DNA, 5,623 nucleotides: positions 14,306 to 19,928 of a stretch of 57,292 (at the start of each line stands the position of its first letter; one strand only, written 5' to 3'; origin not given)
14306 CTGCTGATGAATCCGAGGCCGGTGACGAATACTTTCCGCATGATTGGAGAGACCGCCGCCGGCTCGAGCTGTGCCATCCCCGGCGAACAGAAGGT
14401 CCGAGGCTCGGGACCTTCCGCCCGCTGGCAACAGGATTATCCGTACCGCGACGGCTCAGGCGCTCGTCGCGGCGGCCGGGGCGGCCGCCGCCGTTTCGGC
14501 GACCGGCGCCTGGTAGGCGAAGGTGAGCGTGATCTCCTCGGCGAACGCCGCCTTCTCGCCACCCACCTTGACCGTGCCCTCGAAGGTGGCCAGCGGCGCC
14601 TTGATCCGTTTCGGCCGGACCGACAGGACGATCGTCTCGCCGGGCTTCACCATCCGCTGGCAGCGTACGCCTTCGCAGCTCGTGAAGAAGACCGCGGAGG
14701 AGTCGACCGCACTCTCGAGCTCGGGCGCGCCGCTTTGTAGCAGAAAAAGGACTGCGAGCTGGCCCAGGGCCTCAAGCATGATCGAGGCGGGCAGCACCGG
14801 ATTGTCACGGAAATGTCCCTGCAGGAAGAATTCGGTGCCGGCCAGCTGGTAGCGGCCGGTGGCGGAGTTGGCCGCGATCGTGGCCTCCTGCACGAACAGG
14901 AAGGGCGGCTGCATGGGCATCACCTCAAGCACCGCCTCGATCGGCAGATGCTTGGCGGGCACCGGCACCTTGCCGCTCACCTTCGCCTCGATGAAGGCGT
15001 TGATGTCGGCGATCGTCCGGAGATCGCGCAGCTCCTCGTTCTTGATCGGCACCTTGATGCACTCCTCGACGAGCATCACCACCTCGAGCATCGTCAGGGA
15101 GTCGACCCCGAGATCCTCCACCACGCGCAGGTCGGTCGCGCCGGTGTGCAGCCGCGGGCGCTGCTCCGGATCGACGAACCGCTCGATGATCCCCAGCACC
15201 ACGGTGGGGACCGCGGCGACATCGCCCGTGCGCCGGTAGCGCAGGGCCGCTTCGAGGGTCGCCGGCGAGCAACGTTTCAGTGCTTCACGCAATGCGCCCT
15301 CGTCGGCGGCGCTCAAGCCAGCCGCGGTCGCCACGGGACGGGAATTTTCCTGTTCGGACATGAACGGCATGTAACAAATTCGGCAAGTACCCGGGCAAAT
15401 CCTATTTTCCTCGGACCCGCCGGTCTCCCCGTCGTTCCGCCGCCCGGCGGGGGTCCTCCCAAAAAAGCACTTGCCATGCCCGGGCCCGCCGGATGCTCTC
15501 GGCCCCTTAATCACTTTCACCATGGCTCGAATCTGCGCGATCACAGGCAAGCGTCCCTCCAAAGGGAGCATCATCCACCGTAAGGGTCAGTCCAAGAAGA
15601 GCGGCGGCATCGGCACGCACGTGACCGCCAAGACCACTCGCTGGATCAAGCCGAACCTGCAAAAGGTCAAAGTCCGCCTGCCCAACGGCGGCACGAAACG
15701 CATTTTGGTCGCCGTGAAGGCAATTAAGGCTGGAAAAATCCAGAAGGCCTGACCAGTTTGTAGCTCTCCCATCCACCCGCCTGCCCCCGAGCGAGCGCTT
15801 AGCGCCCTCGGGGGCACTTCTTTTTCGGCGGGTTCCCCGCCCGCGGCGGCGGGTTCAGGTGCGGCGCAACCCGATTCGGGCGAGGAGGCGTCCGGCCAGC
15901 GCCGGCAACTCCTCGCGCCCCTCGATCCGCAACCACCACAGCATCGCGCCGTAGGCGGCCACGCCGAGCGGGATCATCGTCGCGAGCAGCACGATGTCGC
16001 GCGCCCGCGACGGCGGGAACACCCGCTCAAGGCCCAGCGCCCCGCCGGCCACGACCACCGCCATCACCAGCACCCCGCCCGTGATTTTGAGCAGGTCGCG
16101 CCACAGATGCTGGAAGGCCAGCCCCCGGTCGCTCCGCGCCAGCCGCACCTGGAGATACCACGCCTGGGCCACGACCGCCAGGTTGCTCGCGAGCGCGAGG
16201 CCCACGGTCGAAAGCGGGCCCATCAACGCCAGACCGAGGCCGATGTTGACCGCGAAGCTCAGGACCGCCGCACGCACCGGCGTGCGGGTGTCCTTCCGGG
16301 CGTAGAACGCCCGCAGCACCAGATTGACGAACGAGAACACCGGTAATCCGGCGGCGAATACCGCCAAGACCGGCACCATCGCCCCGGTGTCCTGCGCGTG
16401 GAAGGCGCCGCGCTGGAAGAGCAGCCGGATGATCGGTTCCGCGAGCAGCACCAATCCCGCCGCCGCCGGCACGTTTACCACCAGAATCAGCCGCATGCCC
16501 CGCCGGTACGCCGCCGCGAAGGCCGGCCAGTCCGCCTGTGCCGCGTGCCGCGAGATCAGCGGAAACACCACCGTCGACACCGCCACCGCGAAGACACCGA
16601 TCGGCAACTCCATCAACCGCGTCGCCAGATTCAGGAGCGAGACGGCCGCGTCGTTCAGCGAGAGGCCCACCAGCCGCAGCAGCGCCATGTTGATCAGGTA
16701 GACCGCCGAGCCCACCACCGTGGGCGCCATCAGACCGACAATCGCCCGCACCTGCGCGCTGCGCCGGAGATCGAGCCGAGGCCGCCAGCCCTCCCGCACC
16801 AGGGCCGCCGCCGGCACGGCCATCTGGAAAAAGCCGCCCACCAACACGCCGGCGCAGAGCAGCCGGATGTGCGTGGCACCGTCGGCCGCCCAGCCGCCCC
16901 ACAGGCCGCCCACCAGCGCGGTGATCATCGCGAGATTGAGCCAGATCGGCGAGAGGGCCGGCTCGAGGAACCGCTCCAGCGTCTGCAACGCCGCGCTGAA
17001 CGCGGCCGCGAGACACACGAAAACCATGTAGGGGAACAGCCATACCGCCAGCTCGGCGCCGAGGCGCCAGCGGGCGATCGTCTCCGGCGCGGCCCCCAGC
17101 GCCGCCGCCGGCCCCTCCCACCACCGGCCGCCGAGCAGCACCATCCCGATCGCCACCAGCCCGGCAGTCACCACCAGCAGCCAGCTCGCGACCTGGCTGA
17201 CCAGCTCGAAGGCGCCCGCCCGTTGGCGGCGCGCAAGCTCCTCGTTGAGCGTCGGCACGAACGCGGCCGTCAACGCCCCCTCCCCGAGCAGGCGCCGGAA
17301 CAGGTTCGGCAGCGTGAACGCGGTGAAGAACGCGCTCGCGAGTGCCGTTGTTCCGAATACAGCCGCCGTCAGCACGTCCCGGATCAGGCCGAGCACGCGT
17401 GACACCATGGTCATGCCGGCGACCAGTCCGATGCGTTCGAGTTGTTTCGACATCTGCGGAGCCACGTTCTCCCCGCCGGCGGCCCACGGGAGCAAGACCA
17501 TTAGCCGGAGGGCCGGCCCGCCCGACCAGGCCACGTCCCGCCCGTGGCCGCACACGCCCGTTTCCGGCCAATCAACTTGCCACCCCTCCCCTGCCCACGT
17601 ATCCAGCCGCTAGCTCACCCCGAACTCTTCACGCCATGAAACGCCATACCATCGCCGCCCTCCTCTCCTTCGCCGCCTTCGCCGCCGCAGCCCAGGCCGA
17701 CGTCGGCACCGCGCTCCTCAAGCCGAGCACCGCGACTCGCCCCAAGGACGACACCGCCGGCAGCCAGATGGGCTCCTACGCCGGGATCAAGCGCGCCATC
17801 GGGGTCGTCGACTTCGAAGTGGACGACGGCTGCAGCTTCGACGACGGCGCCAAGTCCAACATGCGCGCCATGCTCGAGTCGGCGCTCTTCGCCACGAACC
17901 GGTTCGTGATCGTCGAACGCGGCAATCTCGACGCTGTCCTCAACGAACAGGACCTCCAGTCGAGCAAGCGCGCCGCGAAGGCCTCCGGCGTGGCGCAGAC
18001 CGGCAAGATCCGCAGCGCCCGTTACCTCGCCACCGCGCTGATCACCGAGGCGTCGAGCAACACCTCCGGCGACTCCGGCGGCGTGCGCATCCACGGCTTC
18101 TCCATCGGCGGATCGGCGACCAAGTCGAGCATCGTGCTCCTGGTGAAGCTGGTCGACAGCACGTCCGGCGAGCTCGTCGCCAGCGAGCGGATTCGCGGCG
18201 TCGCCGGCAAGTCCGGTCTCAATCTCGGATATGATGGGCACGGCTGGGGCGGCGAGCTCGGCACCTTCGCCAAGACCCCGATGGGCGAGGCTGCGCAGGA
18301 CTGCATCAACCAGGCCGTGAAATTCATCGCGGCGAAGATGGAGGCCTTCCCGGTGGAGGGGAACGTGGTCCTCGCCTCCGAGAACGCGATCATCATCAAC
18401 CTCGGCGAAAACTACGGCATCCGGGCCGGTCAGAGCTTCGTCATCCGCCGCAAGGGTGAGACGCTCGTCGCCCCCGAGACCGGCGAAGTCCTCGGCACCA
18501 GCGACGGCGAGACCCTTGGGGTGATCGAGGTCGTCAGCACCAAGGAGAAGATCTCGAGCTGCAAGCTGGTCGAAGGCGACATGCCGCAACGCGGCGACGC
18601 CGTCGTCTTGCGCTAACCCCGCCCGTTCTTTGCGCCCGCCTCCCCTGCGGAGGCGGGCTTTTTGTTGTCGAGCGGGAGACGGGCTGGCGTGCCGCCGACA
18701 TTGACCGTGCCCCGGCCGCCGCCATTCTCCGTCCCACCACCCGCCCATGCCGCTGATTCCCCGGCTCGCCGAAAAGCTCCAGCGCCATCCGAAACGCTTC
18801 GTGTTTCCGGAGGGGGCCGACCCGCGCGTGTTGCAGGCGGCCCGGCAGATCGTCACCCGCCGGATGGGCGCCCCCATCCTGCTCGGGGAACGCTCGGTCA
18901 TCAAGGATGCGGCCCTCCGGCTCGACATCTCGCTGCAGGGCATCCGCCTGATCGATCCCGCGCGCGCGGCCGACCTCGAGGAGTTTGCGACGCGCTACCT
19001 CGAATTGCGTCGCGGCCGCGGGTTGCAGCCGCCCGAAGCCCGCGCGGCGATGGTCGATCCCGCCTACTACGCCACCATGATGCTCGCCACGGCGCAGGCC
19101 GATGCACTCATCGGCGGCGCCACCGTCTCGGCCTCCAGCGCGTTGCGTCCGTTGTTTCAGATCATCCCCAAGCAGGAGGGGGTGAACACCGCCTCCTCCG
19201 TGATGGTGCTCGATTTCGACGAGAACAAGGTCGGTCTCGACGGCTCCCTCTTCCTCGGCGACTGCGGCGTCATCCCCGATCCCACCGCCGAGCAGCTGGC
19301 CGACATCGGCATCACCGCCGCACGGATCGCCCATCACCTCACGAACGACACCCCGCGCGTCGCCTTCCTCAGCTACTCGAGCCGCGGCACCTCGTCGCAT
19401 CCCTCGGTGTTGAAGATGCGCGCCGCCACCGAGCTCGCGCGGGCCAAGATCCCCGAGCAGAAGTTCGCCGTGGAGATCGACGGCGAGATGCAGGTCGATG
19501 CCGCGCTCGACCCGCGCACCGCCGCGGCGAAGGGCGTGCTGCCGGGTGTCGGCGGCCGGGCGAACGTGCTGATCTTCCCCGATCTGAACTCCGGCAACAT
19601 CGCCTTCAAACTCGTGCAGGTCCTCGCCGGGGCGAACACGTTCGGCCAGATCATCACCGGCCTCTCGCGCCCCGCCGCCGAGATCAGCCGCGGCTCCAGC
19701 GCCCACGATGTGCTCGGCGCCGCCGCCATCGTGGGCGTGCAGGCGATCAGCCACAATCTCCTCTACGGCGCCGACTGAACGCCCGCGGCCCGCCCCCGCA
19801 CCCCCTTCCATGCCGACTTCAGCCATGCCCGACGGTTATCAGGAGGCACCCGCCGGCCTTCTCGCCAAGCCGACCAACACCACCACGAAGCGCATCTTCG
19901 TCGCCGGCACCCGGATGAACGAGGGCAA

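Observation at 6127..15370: Non-canonical lipid/glycolipid cluster: Spt-like synthase and FabV facing an ACP-DH, KAS, SDR and three-glycosyltransferase operon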

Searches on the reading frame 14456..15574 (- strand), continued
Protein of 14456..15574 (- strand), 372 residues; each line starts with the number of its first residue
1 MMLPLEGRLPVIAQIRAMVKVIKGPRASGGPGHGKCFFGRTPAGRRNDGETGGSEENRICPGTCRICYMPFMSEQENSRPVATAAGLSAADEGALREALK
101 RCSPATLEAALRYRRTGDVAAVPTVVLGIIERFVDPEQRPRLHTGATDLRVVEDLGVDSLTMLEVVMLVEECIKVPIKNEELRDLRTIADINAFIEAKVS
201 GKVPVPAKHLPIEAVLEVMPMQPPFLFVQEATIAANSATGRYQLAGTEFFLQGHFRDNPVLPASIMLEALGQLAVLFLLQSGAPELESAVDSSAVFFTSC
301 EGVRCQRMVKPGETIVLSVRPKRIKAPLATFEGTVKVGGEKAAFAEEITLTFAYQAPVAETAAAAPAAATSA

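Call 52: search_protein_families(library=pfam, proteins=[L031:19291-20799:-, L030:2030-3376:-, L035:1335-2420:-, L024:5423-7525:-, L018:7479-8615:-, L025:8866-9900:+, L030:14408-16651:-], max_evalue=0.0001)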
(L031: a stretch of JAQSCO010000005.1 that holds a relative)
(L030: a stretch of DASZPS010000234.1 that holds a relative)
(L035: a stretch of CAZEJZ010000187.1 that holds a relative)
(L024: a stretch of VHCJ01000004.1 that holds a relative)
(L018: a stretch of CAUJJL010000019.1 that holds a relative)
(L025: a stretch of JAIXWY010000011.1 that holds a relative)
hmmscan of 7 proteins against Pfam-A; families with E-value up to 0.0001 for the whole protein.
L031:19291-20799:- (502 aa): 0 families

L030:2030-3376:- (448 aa): 4 families
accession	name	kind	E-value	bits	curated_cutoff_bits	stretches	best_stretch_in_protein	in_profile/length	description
PF01071.24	GARS_A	-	1.3e-70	237.6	27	1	126-318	1-194/194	Phosphoribosylglycinamide synthetase, ATP-grasp (A) domain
PF02844.21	GARS_N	-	1.8e-32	112.4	29.5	1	27-125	2-100/100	Phosphoribosylglycinamide synthetase, N domain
PF02843.22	GARS_C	-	6.2e-30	103.8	34.8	1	353-443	1-92/92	Phosphoribosylglycinamide synthetase, C domain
PF02786.22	CPSase_L_D2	-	2.3e-05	24.5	19.8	1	130-231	4-107/211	Carbamoyl-phosphate synthase L chain, ATP binding domain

L035:1335-2420:- (361 aa): 1 family
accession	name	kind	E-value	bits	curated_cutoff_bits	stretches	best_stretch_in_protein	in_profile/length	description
PF00528.27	BPD_transp_1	-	3e-32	112.3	26.4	1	154-359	2-183/184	Binding-protein-dependent transport system inner membrane component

L024:5423-7525:- (700 aa): 1 family
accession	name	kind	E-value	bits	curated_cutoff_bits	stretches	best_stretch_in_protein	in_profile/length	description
PF00496.27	SBP_bac_5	-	1e-45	156.9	32.4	1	168-554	2-365/368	Bacterial extracellular solute-binding proteins, family 5 Middle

L018:7479-8615:- (378 aa): 1 family
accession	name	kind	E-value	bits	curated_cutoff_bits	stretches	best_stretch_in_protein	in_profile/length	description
PF00528.27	BPD_transp_1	-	6.4e-31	107.9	26.4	1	187-372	1-181/184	Binding-protein-dependent transport system inner membrane component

L025:8866-9900:+ (344 aa): 4 families
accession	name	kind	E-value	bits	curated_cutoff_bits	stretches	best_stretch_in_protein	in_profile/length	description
PF20434.5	BD-FAE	-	4.3e-21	75.8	26.8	1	99-294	4-215/215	BD-FAE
PF07859.19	Abhydrolase_3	-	2.5e-14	54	25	1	116-312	6-207/210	alpha/beta hydrolase fold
PF00326.27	Peptidase_S9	-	8.4e-14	52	22.6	1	256-333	130-206/213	Prolyl oligopeptidase family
PF01738.24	DLH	-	3.2e-05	24.1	21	0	166-206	82-122/217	Dienelactone hydrolase family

L030:14408-16651:- (747 aa): 2 families
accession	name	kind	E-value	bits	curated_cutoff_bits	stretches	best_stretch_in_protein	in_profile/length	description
PF04616.20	Glyco_hydro_43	-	1.1e-100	337.2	32.2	1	203-503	1-288/288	Glycosyl hydrolases family 43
PF17851.8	GH43_C2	-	3e-57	194.1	22.7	1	534-736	3-203/203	Beta xylosidase C-terminal Concanavalin A-like domain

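Call 60: search_protein_families(library=pfam, proteins=[L031:19291-20799:-], max_evalue=1)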
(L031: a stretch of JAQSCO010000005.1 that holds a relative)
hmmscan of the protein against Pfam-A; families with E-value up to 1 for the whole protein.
L031:19291-20799:- (502 aa): 2 families
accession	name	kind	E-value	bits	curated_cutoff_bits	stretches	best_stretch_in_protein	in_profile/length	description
PF03901.23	Glyco_transf_22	-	0.00082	19.1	23.8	2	276-355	256-331/414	Alg9-like mannosyltransferase family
PF19455.4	DUF5993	-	0.077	13.6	27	1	291-329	4-41/50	Family of unknown function (DUF5993)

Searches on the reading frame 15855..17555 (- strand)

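Call 6: search_protein_families(library=pfam, proteins=[window:15855-17555:-], max_evalue=0.001)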
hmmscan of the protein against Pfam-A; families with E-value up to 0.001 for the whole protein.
window:15855-17555:- (566 aa): 4 families
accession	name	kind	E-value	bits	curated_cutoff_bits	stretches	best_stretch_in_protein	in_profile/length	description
PF03023.19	MurJ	-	8.1e-100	335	27.4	1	64-504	2-431/451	Lipid II flippase MurJ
PF13440.11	Polysacc_synt_3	-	3.1e-12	46.8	23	1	210-380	119-284/293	Polysaccharide biosynthesis protein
PF01554.23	MatE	-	3.3e-06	27.3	24.9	1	284-441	7-159/161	MatE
PF01943.22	Polysacc_synt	-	1.7e-05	24.9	28.2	1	168-336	106-272/274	Polysaccharide biosynthesis protein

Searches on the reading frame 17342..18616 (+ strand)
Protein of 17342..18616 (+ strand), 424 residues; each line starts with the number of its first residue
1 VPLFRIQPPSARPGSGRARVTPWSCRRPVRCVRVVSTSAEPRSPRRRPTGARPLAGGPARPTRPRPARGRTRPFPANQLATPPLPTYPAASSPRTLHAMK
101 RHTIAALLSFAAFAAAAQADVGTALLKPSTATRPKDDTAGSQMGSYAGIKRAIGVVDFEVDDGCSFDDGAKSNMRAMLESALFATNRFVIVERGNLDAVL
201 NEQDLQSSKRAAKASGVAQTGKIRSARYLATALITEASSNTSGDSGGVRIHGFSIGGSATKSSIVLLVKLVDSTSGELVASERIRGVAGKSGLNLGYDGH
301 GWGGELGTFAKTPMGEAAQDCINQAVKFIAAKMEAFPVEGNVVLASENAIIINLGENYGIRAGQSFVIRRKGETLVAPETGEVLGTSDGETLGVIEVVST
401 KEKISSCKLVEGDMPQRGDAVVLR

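Call 6: search_protein_families(library=pfam, proteins=[window:17342-18616:+], max_evalue=0.001)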
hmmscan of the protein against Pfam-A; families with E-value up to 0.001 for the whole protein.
window:17342-18616:+ (424 aa): 1 family
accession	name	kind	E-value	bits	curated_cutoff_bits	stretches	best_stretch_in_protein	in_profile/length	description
PF03783.19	CsgG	-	2.1e-28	99.5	20.8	1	150-335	9-203/210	Curli production assembly/transport component CsgG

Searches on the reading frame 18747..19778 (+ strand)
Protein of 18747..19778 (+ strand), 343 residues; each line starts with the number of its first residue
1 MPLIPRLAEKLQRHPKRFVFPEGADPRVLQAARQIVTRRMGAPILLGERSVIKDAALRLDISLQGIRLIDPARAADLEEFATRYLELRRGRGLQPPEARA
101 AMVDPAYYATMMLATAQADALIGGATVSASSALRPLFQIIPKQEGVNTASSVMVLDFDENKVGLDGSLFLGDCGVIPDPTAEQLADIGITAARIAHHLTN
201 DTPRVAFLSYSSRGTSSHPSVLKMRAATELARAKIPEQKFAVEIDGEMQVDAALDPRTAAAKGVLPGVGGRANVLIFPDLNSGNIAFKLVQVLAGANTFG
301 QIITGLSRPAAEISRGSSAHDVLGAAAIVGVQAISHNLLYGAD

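Call 6: search_protein_families(library=pfam, proteins=[window:18747-19778:+], max_evalue=0.001)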
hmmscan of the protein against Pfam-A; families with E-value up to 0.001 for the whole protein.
window:18747-19778:+ (343 aa): 1 family
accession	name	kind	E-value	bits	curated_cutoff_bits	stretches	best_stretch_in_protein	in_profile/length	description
PF01515.24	PTA_PTB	-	1.4e-96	324.1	24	1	6-328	5-317/319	Phosphate acetyl/butaryl transferase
